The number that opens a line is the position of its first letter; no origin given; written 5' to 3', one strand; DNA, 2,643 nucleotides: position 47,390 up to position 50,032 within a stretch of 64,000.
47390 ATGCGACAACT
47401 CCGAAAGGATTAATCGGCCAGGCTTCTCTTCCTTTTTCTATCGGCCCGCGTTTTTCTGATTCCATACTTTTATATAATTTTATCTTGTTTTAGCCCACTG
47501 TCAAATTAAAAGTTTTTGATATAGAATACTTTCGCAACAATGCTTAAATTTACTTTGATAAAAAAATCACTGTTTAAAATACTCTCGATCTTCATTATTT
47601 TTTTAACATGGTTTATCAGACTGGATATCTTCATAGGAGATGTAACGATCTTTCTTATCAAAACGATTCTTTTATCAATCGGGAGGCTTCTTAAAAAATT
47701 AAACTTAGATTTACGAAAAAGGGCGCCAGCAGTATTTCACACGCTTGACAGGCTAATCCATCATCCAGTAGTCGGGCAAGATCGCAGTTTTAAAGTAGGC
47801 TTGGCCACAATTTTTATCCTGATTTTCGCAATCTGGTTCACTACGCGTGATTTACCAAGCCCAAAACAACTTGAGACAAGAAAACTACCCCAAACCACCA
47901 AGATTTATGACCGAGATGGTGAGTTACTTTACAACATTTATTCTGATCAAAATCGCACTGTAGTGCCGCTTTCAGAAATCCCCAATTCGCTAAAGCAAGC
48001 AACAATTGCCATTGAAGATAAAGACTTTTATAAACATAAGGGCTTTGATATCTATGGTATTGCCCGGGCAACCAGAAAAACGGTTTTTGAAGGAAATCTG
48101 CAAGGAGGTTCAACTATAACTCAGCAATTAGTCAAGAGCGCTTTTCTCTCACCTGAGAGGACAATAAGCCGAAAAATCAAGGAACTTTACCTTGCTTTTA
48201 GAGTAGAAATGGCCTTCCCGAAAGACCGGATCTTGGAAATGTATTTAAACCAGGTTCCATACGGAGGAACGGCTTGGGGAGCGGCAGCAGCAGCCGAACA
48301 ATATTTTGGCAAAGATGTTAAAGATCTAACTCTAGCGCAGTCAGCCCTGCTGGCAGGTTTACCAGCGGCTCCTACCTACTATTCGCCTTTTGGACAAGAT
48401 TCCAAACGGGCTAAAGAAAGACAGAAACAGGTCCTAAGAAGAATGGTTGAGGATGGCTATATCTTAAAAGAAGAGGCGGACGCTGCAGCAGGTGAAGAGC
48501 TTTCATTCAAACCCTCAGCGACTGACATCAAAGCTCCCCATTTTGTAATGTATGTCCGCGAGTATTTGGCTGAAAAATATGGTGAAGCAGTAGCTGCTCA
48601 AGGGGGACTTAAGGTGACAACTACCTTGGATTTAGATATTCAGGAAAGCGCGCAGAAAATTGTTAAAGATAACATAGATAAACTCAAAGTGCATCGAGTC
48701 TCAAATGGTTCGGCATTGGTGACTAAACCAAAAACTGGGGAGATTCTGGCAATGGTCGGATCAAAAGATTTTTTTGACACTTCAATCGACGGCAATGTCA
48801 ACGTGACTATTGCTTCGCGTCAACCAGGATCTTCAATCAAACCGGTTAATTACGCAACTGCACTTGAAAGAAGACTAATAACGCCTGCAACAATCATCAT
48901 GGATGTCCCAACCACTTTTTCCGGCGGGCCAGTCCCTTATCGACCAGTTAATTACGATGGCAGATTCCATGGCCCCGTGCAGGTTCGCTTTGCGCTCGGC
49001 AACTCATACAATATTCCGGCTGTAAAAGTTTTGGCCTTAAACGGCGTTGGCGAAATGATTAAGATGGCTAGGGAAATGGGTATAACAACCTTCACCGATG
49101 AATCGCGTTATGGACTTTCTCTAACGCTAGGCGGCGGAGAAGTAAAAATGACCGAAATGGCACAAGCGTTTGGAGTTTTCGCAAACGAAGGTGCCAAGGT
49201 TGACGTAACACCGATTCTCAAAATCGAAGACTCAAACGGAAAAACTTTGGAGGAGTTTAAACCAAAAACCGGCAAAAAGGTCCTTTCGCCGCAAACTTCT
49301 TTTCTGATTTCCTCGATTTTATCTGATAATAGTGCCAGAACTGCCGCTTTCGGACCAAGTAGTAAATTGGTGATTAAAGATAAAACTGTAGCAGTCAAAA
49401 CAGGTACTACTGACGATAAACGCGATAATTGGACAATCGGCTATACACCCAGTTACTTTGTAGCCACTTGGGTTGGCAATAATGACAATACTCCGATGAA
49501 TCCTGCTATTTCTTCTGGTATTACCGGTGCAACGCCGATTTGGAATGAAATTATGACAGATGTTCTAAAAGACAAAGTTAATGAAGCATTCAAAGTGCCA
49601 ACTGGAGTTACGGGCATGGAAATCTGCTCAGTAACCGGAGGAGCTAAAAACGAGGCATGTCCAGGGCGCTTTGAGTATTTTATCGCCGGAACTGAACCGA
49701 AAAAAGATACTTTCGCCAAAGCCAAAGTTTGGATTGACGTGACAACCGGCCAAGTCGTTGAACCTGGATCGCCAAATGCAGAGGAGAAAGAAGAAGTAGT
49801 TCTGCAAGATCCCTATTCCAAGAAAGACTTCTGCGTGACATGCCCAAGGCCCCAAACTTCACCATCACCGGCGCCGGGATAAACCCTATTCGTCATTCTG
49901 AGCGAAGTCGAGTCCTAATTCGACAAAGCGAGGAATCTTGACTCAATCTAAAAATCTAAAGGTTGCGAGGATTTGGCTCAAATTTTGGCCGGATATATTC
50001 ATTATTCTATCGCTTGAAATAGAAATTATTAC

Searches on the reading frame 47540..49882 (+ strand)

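Call 40: search_protein_families(library=pfam, proteins=[window:47540-49882:+])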
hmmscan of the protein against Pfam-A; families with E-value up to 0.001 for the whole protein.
window:47540-49882:+ (780 aa): 2 families
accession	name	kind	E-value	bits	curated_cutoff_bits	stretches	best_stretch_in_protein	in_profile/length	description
PF00912.28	Transgly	-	6.8e-64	215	27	1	127-302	2-177/178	Transglycosylase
PF00905.27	Transpeptidase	-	7.2e-24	84.9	22.1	1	390-672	1-298/299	Penicillin binding protein transpeptidase domain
